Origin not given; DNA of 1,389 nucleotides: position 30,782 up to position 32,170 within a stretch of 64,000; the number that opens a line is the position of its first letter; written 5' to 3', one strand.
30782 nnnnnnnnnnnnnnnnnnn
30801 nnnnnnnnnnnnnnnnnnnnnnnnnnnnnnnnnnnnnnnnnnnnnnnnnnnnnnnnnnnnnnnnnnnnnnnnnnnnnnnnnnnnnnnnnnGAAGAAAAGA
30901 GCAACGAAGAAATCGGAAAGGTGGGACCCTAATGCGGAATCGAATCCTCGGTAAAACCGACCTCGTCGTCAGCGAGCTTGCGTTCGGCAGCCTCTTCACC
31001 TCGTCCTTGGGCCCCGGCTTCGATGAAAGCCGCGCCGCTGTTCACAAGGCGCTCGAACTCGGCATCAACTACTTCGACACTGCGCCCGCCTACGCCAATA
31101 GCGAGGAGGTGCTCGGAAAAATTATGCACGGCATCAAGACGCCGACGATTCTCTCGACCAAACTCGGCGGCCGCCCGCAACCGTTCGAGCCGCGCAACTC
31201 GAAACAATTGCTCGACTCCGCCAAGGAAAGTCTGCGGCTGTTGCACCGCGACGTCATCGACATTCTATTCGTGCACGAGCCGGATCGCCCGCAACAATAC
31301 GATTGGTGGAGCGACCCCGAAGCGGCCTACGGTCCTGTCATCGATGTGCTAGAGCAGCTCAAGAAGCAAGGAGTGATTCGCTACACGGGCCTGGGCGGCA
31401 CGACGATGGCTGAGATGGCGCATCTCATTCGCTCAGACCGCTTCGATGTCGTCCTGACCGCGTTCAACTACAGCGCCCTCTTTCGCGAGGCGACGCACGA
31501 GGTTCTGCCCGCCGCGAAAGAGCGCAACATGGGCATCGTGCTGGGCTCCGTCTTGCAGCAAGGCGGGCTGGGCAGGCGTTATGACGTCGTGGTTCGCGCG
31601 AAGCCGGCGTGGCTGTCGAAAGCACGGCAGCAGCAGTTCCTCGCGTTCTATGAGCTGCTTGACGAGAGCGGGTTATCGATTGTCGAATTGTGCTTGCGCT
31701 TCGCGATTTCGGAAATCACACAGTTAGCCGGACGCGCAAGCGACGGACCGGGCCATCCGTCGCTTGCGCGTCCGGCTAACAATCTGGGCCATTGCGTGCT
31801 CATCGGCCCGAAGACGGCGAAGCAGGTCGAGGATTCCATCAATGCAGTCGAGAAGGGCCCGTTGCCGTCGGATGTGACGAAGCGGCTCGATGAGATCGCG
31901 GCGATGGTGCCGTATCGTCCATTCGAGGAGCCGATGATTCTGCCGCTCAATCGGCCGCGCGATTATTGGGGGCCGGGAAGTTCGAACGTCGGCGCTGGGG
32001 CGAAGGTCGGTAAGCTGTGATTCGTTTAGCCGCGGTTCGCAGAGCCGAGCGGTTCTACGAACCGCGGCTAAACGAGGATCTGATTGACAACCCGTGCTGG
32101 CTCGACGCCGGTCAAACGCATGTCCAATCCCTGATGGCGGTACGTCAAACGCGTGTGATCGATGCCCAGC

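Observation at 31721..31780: Perfect 25-bp-arm palindrome (PAL-2) translated in frame inside an otherwise intact aldo/keto reductase gene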

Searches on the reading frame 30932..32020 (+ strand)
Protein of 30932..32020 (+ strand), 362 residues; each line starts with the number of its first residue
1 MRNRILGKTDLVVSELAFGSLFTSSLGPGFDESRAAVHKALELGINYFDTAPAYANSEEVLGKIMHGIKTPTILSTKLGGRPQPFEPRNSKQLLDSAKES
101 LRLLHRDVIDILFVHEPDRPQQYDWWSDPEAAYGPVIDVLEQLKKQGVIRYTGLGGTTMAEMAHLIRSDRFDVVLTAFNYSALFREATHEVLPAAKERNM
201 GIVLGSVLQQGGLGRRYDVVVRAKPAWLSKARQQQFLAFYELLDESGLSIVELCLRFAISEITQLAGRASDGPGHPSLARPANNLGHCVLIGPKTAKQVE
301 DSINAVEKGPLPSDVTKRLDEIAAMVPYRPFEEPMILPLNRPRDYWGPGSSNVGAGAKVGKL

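Call 7: search_protein_families(library=pfam, proteins=[window:30932-32020:+])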
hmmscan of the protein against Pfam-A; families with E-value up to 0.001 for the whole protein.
window:30932-32020:+ (362 aa): 1 family
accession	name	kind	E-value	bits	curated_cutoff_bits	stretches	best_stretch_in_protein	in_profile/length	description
PF00248.27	Aldo_ket_red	-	1.7e-43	149.2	24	1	27-323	15-290/291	Aldo/keto reductase family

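Call 8: search_solved_structures(query=window:30932-32017:+, show_alignments=3)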
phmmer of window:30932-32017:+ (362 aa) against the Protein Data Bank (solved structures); distinct sequences matched with E-value up to 0.001: 51.
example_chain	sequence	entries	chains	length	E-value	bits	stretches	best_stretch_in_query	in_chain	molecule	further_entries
1ynp_A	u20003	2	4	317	3e-20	75.7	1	1-216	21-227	oxidoreductase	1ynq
7ezi_A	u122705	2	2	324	1.4e-17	66.9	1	3-213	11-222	L-galactose dehydrogenase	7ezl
8scc_A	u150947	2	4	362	3.1e-16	62.5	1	4-258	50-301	L-galactose dehydrogenase | L-galactose dehydrogenase isoform X1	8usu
9wk1_D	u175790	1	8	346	1e-15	60.8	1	3-259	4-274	DON 3-epimerase chain D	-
9yeb_A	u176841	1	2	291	4.1e-14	55.6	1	2-227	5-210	Oxidoreductase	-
8xr2_A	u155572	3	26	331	4.2e-14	55.5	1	5-260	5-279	Aldo/keto reductase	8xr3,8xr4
8jwk_A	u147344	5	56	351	5.5e-14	55.1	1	6-260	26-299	Aldo/keto reductase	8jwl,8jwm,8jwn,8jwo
9w6y_A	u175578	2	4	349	6.2e-14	55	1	2-259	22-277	L-galactose dehydrogenase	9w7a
1pyf_A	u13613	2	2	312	1.3e-13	53.9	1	2-217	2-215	IolS protein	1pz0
7smi_A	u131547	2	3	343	2.2e-13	53.2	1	3-211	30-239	L-galactose dehydrogenase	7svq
4xk2_A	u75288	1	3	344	6.9e-13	51.5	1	2-331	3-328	Aldo/keto reductase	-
6ovq_A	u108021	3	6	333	8.6e-13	51.2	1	3-218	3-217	Putative Side chain reductase | MtmW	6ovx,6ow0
7lh6_B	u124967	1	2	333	1.3e-11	47.3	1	2-260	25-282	L-galactose dehydrogenase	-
8hw0_A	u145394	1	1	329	2e-11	46.7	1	2-119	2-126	NADPH-dependent aldo/keto reductase AKR6D1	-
9nz6_A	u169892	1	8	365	8.5e-11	44.6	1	4-217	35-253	Oxidoreductase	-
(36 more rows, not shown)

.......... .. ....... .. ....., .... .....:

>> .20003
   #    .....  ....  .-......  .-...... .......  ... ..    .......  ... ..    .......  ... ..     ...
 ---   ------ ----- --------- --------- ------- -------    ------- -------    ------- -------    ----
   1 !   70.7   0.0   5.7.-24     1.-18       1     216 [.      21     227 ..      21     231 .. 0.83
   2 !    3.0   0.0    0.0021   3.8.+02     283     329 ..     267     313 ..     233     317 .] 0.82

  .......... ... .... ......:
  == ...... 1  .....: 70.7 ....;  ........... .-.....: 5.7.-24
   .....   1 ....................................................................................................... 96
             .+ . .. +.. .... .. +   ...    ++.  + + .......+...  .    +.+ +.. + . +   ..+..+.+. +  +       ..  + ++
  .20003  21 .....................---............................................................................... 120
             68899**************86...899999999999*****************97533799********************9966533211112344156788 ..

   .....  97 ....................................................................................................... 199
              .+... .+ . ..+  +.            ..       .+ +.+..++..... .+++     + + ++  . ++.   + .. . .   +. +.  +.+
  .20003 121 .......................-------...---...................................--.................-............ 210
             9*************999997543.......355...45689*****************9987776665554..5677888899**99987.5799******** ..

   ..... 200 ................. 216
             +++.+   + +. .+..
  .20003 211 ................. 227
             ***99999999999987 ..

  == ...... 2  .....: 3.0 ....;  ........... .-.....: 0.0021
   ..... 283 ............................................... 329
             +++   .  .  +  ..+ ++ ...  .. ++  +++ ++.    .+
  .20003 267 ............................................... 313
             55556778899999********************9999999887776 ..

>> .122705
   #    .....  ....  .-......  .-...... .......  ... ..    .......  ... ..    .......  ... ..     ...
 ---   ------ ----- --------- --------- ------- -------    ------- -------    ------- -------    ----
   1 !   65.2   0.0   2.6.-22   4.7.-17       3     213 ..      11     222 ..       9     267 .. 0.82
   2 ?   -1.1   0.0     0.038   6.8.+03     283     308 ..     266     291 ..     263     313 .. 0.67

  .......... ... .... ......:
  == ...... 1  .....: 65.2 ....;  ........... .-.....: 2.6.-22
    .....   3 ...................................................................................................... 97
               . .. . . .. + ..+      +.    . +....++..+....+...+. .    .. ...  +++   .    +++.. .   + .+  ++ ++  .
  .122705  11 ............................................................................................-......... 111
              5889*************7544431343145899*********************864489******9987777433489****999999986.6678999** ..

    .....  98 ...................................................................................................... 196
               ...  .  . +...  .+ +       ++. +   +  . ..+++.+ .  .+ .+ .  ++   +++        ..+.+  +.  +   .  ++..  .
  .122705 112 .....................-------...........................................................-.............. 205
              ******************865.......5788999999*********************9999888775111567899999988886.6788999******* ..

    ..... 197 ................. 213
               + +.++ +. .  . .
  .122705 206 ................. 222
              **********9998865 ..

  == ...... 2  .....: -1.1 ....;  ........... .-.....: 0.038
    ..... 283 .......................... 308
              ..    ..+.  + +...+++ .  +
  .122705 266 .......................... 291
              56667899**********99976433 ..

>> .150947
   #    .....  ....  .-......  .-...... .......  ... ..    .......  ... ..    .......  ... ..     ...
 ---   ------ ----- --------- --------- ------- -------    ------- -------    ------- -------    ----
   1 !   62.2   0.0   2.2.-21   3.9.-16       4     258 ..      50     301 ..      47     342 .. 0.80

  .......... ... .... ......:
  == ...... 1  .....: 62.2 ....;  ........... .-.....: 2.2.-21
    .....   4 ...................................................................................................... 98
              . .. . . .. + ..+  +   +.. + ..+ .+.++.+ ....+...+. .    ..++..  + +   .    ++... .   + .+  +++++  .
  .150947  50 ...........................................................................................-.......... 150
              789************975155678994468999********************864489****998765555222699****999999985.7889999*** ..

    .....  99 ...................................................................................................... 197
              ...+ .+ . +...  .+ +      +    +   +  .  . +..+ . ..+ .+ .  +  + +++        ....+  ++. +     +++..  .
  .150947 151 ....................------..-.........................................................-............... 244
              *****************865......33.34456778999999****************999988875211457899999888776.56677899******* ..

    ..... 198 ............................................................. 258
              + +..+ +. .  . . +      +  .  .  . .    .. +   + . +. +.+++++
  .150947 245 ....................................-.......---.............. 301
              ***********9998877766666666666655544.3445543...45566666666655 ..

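Call 10: find_homologous_proteins(query=window:30932-32017:+)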
Query window:30932-32017:+ (362 aa): 3636 proteins with E <= 0.001 among 8000 candidates; the best 120 are listed.
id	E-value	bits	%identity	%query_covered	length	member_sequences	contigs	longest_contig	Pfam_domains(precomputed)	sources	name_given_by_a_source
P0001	1.5e-240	815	100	100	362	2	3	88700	PF00248.28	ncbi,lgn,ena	-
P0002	1.1e-189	648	80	100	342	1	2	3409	PF00248.28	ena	-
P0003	2.2e-180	617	77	100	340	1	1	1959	PF00248.28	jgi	-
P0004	2.0e-179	614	78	100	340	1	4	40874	PF00248.28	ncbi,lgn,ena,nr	ncbi:MAG: aldo/keto reductase [Gemmataceae bacterium]|nr:aldo/keto reductase [Gemmataceae bacterium]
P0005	9.2e-178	609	76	100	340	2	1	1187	PF00248.28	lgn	-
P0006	1.3e-177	608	77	100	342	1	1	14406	PF00248.28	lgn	-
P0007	1.5e-177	608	76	100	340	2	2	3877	PF00248.28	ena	-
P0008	2.0e-177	608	77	100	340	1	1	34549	PF00248.28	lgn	-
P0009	1.9e-176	604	77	100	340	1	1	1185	PF00248.28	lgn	-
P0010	3.3e-176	604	75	100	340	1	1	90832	PF00248.28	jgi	-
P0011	3.3e-176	604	78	100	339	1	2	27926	PF00248.28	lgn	-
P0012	7.2e-176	603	76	100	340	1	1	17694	PF00248.28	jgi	jgi:aryl-alcohol dehydrogenase-like predicted oxidoreductase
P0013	1.1e-175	602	75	100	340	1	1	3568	PF00248.28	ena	-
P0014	1.3e-175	602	75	100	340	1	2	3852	PF00248.28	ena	-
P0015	1.7e-175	601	77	100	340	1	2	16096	PF00248.28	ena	-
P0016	5.2e-175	600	77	100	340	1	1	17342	PF00248.28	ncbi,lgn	-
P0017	2.9e-174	597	76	100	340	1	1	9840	PF00248.28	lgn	-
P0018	4.6e-174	597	73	100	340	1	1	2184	PF00248.28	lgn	-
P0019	1.0e-173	595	76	100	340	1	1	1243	PF00248.28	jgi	jgi:aryl-alcohol dehydrogenase-like predicted oxidoreductase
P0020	1.4e-173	595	75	100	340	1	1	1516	PF00248.28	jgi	jgi:aryl-alcohol dehydrogenase-like predicted oxidoreductase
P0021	4.0e-173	593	75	100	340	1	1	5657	PF00248.28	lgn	-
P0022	9.3e-173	592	75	100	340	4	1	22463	PF00248.28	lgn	-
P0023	9.8e-173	592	74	100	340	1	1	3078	PF00248.28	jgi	jgi:aryl-alcohol dehydrogenase-like predicted oxidoreductase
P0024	5.9e-172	590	74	100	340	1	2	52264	PF00248.28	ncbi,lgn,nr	ncbi:MAG: aldo/keto reductase [Planctomycetes bacterium]|nr:aldo/keto reductase [Planctomycetota bac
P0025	8.5e-172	589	75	100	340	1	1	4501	PF00248.28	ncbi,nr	ncbi:MAG: aldo/keto reductase [Planctomycetes bacterium]|nr:aldo/keto reductase [Planctomycetota bac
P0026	2.2e-171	588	74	100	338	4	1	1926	PF00248.28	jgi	jgi:aryl-alcohol dehydrogenase-like predicted oxidoreductase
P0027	3.4e-171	587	75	100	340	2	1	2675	PF00248.28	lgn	-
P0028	3.8e-171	587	74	100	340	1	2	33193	PF00248.28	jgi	jgi:aryl-alcohol dehydrogenase-like predicted oxidoreductase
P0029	4.3e-171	587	73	100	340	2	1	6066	PF00248.28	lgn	-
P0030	5.3e-171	586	75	100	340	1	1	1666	PF00248.28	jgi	jgi:aryl-alcohol dehydrogenase-like predicted oxidoreductase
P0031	1.5e-170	585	74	100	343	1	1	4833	PF00248.28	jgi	jgi:aryl-alcohol dehydrogenase-like predicted oxidoreductase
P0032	1.9e-170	585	73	100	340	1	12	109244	PF00248.28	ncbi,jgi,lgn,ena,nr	ncbi:MAG: aldo/keto reductase [Planctomycetes bacterium]|nr:aldo/keto reductase [Planctomycetota bac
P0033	1.9e-170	585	74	100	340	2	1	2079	PF00248.28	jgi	jgi:aryl-alcohol dehydrogenase-like predicted oxidoreductase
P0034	2.1e-169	581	73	100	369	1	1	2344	PF00248.28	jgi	jgi:aryl-alcohol dehydrogenase-like predicted oxidoreductase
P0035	2.2e-169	581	74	98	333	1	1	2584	PF00248.28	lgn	-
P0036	2.1e-168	578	73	100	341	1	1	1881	PF00248.28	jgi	-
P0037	7.4e-168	576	73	100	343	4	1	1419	PF00248.28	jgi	-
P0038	8.7e-168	576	73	100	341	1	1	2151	PF00248.28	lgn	-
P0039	9.1e-168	576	71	100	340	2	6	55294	PF00248.28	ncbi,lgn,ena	-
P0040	4.2e-167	574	72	100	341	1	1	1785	PF00248.28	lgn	-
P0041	2.8e-166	571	72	100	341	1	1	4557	PF00248.28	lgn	-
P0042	4.8e-166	570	71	100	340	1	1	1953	PF00248.28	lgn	-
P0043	1.5e-165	569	71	100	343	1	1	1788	PF00248.28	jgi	-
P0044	2.0e-165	568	72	100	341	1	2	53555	PF00248.28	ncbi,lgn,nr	ncbi:MAG: aldo/keto reductase [Gemmataceae bacterium]|nr:aldo/keto reductase [Gemmataceae bacterium]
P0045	2.9e-165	568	72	100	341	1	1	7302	PF00248.28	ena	-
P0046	3.2e-165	567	70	100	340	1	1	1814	PF00248.28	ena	-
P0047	5.5e-165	567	73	100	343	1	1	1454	PF00248.28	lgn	-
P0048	5.6e-165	567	71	100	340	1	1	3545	PF00248.28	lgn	-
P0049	1.2e-164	566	73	100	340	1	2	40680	PF00248.28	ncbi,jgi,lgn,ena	-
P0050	5.5e-164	563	70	100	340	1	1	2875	PF00248.28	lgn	-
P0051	1.2e-163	562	71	100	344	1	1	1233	PF00248.28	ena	-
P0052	2.5e-163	561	71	100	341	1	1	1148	PF00248.28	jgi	jgi:aryl-alcohol dehydrogenase-like predicted oxidoreductase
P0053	3.3e-163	561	72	99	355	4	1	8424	PF00248.28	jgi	jgi:aryl-alcohol dehydrogenase-like predicted oxidoreductase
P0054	9.6e-163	559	70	100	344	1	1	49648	PF00248.28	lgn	-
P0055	1.6e-162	559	71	100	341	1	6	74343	PF00248.28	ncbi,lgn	-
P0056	2.8e-162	558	70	100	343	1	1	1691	PF00248.28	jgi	jgi:aryl-alcohol dehydrogenase-like predicted oxidoreductase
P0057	3.4e-162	558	70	100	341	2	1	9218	PF00248.28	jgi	jgi:aryl-alcohol dehydrogenase-like predicted oxidoreductase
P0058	5.0e-162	557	77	92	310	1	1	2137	PF00248.28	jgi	-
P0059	1.7e-161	555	71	100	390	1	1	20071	PF00248.28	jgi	jgi:aryl-alcohol dehydrogenase-like predicted oxidoreductase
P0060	2.9e-161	554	70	100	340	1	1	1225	PF00248.28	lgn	-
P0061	3.4e-161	554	69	100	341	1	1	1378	PF00248.28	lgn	-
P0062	8.5e-161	553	70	100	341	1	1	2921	PF00248.28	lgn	-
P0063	1.4e-160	552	69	100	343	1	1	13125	PF00248.28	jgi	jgi:aryl-alcohol dehydrogenase-like predicted oxidoreductase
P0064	3.3e-160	551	70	100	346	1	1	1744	PF00248.28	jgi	jgi:aryl-alcohol dehydrogenase-like predicted oxidoreductase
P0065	9.0e-160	550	70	100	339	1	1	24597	PF00248.28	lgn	-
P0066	2.1e-159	548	70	100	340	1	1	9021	PF00248.28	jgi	jgi:aryl-alcohol dehydrogenase-like predicted oxidoreductase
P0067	2.7e-159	548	70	100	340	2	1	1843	PF00248.28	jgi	jgi:aryl-alcohol dehydrogenase-like predicted oxidoreductase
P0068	5.3e-159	547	69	100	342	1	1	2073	PF00248.28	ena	-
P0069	5.7e-159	547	69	100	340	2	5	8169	PF00248.28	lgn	-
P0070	6.6e-159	547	71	100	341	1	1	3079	PF00248.28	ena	-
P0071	1.1e-158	546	70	100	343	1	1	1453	PF00248.28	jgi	jgi:aryl-alcohol dehydrogenase-like predicted oxidoreductase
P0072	1.8e-158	545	68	100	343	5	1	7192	PF00248.28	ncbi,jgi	jgi:aryl-alcohol dehydrogenase-like predicted oxidoreductase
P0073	3.0e-158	545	69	100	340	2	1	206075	PF00248.28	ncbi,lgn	ncbi:MAG: aldo/keto reductase [Gemmataceae bacterium]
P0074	3.5e-158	544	69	100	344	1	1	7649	PF00248.28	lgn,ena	-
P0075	3.6e-158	544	69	100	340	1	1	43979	PF00248.28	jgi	jgi:aryl-alcohol dehydrogenase-like predicted oxidoreductase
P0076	3.7e-158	544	70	100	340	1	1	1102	PF00248.28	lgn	-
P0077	8.9e-158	543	69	99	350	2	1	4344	PF00248.28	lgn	-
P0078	1.4e-157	542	70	100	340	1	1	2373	PF00248.28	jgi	jgi:aryl-alcohol dehydrogenase-like predicted oxidoreductase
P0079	1.8e-157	542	70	100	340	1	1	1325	PF00248.28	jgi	jgi:aryl-alcohol dehydrogenase-like predicted oxidoreductase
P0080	3.6e-157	541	69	100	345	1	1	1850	PF00248.28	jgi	jgi:aryl-alcohol dehydrogenase-like predicted oxidoreductase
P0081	7.8e-157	540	69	100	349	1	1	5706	PF00248.28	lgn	-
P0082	1.2e-156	539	69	100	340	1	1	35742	PF00248.28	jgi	jgi:aryl-alcohol dehydrogenase-like predicted oxidoreductase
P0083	1.3e-156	539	70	100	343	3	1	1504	PF00248.28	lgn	-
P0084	1.7e-156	539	68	100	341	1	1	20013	PF00248.28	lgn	-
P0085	1.7e-156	539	68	100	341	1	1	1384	PF00248.28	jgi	jgi:aryl-alcohol dehydrogenase-like predicted oxidoreductase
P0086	1.8e-156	539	68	100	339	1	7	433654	PF00248.28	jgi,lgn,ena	jgi:aryl-alcohol dehydrogenase-like predicted oxidoreductase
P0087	2.4e-156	538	68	100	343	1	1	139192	PF00248.28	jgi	jgi:aryl-alcohol dehydrogenase-like predicted oxidoreductase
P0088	2.7e-156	538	69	100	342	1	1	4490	PF00248.28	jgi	jgi:aryl-alcohol dehydrogenase-like predicted oxidoreductase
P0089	5.9e-156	537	69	100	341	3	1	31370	PF00248.28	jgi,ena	jgi:aryl-alcohol dehydrogenase-like predicted oxidoreductase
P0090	8.9e-156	536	69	100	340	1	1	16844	PF00248.28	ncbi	ncbi:MAG: aldo/keto reductase [Gemmataceae bacterium]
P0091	1.4e-155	536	67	100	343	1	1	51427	PF00248.28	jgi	jgi:aryl-alcohol dehydrogenase-like predicted oxidoreductase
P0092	1.5e-155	536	69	100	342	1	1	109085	PF00248.28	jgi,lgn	jgi:aryl-alcohol dehydrogenase-like predicted oxidoreductase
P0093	1.7e-155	535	68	100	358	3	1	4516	PF00248.28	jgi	jgi:aryl-alcohol dehydrogenase-like predicted oxidoreductase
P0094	1.8e-155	535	67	100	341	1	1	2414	PF00248.28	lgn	-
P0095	1.8e-155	535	68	100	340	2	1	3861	PF00248.28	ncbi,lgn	-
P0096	2.0e-155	535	68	100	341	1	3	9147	PF00248.28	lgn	-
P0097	2.2e-155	535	68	100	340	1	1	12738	PF00248.28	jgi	jgi:aryl-alcohol dehydrogenase-like predicted oxidoreductase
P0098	2.4e-155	535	68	99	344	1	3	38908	PF00248.28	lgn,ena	-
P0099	4.7e-155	534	69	100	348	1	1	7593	PF00248.28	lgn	-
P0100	8.3e-155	533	69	100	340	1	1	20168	PF00248.28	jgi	jgi:aryl-alcohol dehydrogenase-like predicted oxidoreductase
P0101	1.5e-154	532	67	100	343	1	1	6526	PF00248.28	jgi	jgi:aryl-alcohol dehydrogenase-like predicted oxidoreductase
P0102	1.8e-154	532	68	100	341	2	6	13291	PF00248.28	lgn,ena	-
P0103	2.0e-154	532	68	99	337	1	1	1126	PF00248.28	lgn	-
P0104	2.3e-154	532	67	100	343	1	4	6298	PF00248.28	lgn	-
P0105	2.8e-154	531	68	100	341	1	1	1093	PF00248.28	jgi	jgi:aryl-alcohol dehydrogenase-like predicted oxidoreductase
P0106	3.6e-154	531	69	100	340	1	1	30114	PF00248.28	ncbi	-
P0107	4.6e-154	531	68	100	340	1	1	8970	PF00248.28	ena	-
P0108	9.4e-154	530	69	98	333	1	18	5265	PF00248.28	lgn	-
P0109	9.9e-154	530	68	100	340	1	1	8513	PF00248.28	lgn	-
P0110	1.6e-153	529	69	100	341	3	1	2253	PF00248.28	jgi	jgi:aryl-alcohol dehydrogenase-like predicted oxidoreductase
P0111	3.1e-153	528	67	100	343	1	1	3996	PF00248.28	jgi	jgi:aryl-alcohol dehydrogenase-like predicted oxidoreductase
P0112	3.9e-153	528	66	100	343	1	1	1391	PF00248.28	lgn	-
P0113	5.9e-153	527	67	100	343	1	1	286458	PF00248.28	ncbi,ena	-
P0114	6.1e-153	527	68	100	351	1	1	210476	PF00248.28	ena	-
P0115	6.2e-153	527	67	100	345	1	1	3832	PF00248.28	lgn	-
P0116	6.9e-153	527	67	100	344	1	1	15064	PF00248.28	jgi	jgi:aryl-alcohol dehydrogenase-like predicted oxidoreductase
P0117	8.6e-153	527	67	100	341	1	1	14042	PF00248.28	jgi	jgi:aryl-alcohol dehydrogenase-like predicted oxidoreductase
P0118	8.8e-153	527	67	100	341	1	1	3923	PF00248.28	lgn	-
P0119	1.1e-152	526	67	100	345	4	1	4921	PF00248.28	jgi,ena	-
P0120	1.5e-152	526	68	100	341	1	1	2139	PF00248.28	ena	-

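Call 13: find_encoding_contigs(protein=P0002, flank=3000, max_places=3)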
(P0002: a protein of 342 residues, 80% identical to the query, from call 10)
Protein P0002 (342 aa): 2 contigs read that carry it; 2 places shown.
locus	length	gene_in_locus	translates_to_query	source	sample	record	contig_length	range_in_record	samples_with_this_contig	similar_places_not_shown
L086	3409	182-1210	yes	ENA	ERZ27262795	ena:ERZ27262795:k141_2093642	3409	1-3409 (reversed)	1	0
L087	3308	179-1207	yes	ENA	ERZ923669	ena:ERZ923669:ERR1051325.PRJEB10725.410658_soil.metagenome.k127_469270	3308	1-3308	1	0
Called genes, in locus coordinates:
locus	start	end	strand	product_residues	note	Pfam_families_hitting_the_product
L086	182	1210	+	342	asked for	PF00248:Aldo_ket_red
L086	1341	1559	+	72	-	PF07596:SBP_bac_10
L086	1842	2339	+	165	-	PF16697:Yop-YscD_cpl, PF00498:FHA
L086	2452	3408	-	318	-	?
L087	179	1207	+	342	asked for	PF00248:Aldo_ket_red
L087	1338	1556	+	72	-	PF07596:SBP_bac_10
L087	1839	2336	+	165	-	PF16697:Yop-YscD_cpl, PF00498:FHA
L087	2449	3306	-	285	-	?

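Call 14: find_encoding_contigs(protein=P0001, flank=3000, max_places=4)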
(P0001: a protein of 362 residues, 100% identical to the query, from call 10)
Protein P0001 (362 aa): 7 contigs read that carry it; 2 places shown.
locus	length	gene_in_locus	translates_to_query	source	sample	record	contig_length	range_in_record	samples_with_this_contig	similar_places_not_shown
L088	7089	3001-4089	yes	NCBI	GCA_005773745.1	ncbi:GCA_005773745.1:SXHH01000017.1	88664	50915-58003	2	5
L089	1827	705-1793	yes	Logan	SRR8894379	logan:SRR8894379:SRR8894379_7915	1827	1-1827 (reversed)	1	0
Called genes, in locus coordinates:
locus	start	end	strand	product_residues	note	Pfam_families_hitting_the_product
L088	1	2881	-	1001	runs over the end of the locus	PF23500:DUF7133, PF13646:HEAT_2 (faint), PF13442:Cytochrome_CBB3 (faint), PF00034:Cytochrom_C (faint)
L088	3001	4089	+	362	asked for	PF00248:Aldo_ket_red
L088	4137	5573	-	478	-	PF07394:DUF1501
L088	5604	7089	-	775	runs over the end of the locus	PF07635:PSCyt1, PF07583:PSCyt2, PF07587:PSD1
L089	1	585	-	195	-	?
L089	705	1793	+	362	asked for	PF00248:Aldo_ket_red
